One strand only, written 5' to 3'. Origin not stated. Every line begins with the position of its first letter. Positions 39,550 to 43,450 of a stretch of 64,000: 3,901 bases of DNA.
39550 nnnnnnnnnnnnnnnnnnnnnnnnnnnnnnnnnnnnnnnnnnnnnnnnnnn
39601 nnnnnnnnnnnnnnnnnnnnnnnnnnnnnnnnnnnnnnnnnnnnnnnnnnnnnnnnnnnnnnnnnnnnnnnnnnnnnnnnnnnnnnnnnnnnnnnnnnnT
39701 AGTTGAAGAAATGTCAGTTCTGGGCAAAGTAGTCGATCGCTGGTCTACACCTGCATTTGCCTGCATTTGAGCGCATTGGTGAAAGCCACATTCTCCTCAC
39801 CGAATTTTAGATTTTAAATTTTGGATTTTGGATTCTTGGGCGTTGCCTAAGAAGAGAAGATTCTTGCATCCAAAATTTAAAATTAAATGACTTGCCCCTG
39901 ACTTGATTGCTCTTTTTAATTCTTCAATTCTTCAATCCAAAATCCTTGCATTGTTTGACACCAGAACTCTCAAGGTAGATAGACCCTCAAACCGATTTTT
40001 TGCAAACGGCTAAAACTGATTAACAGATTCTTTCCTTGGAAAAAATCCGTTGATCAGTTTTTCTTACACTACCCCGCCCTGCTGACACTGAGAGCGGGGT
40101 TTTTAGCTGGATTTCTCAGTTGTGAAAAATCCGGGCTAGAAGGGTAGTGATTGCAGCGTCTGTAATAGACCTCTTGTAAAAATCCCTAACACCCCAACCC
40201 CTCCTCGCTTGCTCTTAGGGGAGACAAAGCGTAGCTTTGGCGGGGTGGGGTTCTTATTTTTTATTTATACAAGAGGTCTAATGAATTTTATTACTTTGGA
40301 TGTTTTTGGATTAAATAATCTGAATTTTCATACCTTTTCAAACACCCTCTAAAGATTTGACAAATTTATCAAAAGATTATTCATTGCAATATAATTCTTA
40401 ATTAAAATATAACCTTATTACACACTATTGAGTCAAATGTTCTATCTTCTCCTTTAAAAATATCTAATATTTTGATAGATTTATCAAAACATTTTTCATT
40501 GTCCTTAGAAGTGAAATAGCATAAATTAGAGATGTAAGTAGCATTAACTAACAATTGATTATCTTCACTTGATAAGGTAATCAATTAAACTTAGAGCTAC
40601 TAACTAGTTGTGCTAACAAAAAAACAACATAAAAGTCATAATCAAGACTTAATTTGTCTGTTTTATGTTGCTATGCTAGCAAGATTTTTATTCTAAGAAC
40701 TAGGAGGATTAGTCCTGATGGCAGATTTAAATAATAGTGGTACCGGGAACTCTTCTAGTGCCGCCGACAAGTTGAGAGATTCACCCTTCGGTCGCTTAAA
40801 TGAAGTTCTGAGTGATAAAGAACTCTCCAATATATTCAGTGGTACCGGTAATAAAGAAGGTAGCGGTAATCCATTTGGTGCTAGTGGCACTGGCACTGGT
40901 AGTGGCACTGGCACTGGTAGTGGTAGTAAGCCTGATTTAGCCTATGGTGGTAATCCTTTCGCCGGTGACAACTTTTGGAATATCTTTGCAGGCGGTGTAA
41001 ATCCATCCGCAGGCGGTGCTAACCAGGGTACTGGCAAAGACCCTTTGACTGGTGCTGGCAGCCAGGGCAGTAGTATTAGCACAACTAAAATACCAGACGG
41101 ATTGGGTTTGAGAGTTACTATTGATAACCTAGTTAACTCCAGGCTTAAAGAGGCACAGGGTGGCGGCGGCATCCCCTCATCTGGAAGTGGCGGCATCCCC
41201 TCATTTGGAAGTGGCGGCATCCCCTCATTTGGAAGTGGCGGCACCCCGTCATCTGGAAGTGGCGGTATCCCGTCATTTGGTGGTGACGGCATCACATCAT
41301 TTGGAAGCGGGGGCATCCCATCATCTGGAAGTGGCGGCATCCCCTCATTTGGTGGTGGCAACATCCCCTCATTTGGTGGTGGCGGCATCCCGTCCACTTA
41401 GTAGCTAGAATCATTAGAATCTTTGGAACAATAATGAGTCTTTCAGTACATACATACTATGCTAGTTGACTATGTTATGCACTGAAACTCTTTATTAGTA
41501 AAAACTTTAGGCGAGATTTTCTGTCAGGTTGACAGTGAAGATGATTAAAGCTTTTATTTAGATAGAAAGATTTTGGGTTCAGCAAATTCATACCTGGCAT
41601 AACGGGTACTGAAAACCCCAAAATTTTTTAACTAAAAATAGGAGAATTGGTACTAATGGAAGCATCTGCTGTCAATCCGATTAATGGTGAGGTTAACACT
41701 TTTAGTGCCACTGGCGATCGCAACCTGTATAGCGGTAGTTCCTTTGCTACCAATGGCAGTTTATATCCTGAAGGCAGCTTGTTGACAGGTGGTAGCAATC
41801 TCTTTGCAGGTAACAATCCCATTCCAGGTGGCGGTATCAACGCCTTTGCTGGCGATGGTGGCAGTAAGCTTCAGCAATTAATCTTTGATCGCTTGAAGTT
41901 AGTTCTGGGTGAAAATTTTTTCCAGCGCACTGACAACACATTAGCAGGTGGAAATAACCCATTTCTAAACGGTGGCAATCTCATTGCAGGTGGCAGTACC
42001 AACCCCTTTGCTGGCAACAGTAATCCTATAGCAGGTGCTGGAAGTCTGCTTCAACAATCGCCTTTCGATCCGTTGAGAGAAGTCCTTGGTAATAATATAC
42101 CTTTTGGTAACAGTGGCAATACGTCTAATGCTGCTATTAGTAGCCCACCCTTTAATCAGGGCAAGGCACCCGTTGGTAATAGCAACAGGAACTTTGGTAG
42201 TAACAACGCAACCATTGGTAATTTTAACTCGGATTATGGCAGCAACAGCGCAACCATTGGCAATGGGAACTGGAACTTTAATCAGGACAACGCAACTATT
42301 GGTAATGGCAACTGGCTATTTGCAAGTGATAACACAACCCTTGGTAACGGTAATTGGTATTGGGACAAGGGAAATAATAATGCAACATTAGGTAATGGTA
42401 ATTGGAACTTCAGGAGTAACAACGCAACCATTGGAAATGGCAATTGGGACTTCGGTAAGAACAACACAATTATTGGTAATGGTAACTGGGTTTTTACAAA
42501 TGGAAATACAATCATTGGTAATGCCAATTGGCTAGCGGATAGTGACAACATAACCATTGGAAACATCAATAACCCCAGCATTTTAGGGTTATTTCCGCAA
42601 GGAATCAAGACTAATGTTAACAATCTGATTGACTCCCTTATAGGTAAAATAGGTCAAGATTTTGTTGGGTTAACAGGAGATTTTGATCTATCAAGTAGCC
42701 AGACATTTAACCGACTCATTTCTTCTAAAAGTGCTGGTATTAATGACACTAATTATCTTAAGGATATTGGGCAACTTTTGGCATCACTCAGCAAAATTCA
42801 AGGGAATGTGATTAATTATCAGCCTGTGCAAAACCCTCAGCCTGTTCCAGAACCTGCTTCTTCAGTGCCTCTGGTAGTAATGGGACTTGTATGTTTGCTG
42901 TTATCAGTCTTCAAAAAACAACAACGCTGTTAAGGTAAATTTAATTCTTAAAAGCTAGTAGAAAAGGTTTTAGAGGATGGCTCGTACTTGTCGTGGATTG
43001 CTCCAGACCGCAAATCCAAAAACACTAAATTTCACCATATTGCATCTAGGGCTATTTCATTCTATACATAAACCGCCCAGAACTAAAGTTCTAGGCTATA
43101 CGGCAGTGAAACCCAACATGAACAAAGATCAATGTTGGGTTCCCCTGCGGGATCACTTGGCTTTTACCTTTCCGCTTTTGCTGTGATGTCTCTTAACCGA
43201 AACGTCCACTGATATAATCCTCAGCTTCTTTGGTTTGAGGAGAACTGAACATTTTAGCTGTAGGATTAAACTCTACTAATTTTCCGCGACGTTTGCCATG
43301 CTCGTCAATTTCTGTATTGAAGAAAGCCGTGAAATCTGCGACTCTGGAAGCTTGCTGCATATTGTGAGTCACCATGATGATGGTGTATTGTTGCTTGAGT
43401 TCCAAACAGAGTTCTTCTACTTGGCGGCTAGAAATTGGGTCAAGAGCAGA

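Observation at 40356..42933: Possible extension of the scytonemin regulon: two motif copies in front of a repeat-protein gene pair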

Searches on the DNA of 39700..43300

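Call 89: search_rna_families(source=window, start=39700, end=43300, threshold=evalue, max_evalue=1)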
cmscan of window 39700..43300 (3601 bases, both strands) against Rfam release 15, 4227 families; matches with E-value up to 1: 6.
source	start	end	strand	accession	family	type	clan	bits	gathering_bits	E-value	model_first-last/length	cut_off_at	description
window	40015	40058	-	RF04300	mir-39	Gene; miRNA;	CL00088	27.8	62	0.03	1-74/74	no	mir-39 microRNA precursor family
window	40009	40064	+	RF03585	mir-3938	Gene; miRNA;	-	24.9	94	0.064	1-88/88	no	mir-3938 microRNA precursor family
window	40017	40105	+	RF01065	23S-methyl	Cis-reg;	-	24.6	50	0.84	1-102/102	no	23S methyl RNA motif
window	40009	40064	-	RF03585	mir-3938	Gene; miRNA;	-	22.4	94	0.31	1-88/88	no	mir-3938 microRNA precursor family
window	40015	40058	+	RF04300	mir-39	Gene; miRNA;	CL00088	22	62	0.94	1-74/74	no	mir-39 microRNA precursor family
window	39856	39925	+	RF03266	mir-2943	Gene; miRNA;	-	21.9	76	0.79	1-71/71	no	mir-2943 microRNA precursor family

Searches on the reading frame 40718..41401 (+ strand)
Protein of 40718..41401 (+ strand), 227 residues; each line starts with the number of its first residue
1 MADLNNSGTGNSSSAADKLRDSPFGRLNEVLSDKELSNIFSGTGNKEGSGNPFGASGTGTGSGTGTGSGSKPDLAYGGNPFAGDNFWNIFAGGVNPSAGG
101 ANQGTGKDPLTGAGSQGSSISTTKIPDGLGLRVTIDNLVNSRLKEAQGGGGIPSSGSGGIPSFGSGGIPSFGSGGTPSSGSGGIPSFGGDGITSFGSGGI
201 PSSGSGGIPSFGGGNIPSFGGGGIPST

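Call 7: search_protein_families(library=pfam, proteins=[window:40718-41401:+], max_evalue=0.01)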
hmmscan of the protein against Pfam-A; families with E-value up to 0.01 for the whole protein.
window:40718-41401:+ (227 aa): 0 families

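Call 8: search_protein_families(library=ncbifam, proteins=[window:40718-41401:+], max_evalue=0.01)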
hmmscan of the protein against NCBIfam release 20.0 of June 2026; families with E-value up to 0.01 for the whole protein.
window:40718-41401:+ (227 aa): 0 families

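Call 10: search_protein_families(library=ncbifam, proteins=[window:40718-41401:+], max_evalue=10)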
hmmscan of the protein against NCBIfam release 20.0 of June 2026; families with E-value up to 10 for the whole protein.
window:40718-41401:+ (227 aa): 0 families

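Call 42: find_homologous_proteins(query=window:40718-41398:+)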
Query window:40718-41398:+ (227 aa): 98 proteins with E <= 0.001 among 8000 candidates.
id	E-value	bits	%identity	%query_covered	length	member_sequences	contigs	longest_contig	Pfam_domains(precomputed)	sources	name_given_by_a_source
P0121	1.9e-117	409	95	100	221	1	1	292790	-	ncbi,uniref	ncbi:MAG: hypothetical protein V7L00_03865 [Nostoc sp.]|uniref:hypothetical protein n=1 Tax=Nostoc s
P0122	1.3e-106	374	85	89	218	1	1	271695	-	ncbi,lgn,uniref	ncbi:hypothetical protein [Nostoc sp.]|uniref:hypothetical protein n=1 Tax=Nostoc sp. TaxID=1180 Rep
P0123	1.0e-95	338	65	82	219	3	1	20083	-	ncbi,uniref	ncbi:MAG: hypothetical protein V7L04_28920 [Nostoc sp.]|uniref:hypothetical protein n=1 Tax=Nostoc s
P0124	1.3e-71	259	65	97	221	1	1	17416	-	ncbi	-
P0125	5.5e-67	244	72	65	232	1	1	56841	-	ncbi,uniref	ncbi:MAG: hypothetical protein V7L25_02800 [Nostoc sp.]|uniref:hypothetical protein n=1 Tax=Nostoc s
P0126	3.6e-66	241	66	98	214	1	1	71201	-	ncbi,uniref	ncbi:MAG: hypothetical protein V7K21_15010 [Nostoc sp.]|uniref:hypothetical protein n=1 Tax=Nostoc s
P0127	4.1e-64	235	56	95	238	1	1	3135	-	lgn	-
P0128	6.9e-63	231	56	99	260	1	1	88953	-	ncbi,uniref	ncbi:MAG: hypothetical protein V7K40_20405, partial [Nostoc sp.]|uniref:hypothetical protein n=1 Tax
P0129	1.1e-61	227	65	97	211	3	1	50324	-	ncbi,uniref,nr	ncbi:hypothetical protein [Nostoc sp. NZL]|uniref:hypothetical protein n=1 Tax=Nostoc sp. NZL TaxID=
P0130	1.7e-59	220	69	67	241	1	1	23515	-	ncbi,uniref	ncbi:hypothetical protein [Nostoc sp.]|uniref:hypothetical protein n=1 Tax=Nostoc sp. TaxID=1180 Rep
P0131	1.2e-58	217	71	68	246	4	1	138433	-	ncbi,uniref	ncbi:MAG: hypothetical protein V7K18_21135 [Nostoc sp.]|uniref:hypothetical protein n=1 Tax=Nostoc s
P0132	5.2e-58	215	70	57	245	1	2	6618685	-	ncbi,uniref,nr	ncbi:hypothetical protein PQG02_20590 [Nostoc sp. UHCC 0926]|uniref:hypothetical protein n=1 Tax=unc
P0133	1.3e-55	207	62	99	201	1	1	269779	-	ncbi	-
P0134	5.6e-55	205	71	65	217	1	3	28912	-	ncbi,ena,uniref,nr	ncbi:hypothetical protein [uncultured Nostoc sp.]|uniref:hypothetical protein n=1 Tax=uncultured Nos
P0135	1.2e-54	204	63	99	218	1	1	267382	-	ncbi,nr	ncbi:hypothetical protein A6S26_15000 [Nostoc sp. ATCC 43529]|nr:hypothetical protein A6S26_15000 [N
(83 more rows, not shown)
